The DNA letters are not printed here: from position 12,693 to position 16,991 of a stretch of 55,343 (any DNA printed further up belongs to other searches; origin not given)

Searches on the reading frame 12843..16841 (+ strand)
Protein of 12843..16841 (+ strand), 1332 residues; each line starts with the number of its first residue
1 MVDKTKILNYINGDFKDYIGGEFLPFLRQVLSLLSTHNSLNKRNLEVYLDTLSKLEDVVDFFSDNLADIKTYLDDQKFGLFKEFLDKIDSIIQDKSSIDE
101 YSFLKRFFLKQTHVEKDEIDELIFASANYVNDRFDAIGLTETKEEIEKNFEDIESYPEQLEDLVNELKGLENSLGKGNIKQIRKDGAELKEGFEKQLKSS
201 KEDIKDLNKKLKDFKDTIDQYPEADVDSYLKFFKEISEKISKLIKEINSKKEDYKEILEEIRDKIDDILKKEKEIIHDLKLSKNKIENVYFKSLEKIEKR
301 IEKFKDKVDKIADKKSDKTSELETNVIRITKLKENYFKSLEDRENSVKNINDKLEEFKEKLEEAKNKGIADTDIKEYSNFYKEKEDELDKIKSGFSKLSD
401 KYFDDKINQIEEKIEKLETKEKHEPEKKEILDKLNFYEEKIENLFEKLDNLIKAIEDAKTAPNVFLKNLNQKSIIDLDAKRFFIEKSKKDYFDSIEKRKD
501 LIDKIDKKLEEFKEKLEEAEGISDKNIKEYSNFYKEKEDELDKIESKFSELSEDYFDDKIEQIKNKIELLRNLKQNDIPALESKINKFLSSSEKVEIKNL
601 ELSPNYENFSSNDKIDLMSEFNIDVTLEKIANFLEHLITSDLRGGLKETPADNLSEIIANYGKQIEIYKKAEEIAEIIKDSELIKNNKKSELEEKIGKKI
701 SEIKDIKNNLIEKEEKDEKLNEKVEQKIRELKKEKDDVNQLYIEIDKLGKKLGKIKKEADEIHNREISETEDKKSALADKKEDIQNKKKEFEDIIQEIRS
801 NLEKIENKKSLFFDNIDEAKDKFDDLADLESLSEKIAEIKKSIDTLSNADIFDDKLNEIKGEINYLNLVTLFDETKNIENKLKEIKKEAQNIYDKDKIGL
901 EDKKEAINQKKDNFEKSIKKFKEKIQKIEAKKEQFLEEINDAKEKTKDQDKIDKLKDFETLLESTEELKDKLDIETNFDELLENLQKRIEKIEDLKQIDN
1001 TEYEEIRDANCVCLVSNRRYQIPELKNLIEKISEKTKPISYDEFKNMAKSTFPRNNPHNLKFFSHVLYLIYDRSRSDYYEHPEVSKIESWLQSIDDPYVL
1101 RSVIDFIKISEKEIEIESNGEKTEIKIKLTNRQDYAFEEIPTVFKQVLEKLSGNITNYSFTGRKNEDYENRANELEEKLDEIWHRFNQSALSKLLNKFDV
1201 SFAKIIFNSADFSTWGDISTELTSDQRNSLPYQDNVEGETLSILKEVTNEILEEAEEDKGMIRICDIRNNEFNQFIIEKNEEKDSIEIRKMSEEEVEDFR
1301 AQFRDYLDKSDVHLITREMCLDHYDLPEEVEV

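Call 8: search_protein_families(library=pfam, proteins=[window:12843-16841:+], max_evalue=0.01)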
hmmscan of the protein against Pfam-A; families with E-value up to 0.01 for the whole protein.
window:12843-16841:+ (1332 aa): 1 family
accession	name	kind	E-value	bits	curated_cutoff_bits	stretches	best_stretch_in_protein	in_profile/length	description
PF08581.15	Tup_N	-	0.004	17.9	28.7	1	673-734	12-72/77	Tup N-terminal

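Call 58: search_protein_families(library=padloc, proteins=[window:12843-16841:+], max_evalue=0.01)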
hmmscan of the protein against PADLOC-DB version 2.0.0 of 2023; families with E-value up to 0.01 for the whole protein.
window:12843-16841:+ (1332 aa): 6 families
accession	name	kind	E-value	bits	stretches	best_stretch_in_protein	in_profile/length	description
PDLC00601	ZorA1|ZorA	-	3.5e-06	23.9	1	143-457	368-689/699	MotA/ExbB/TolQ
PDLC00550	JetC2|JetC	-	8e-05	18.5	1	182-472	736-1026/1355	DUF3584 domain; MukB-like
PDLC00647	ZorA3|ZorA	-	9.7e-05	19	1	217-446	244-474/780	MotA/ExbB/TolQ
PDLC00551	JetC2|JetC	-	0.0002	17.3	1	190-461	750-1011/1365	DUF3584 domain; MukB-like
PDLC03865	LmuB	-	0.00092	15.5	1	234-455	540-763/1007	-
PDLC03868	LmuB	-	0.0013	15.1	1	157-365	220-427/1035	-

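Call 59: search_protein_families(library=phrogs, proteins=[window:12843-16841:+], max_evalue=0.01)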
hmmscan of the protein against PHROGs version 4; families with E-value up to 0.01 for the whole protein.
window:12843-16841:+ (1332 aa): 0 families
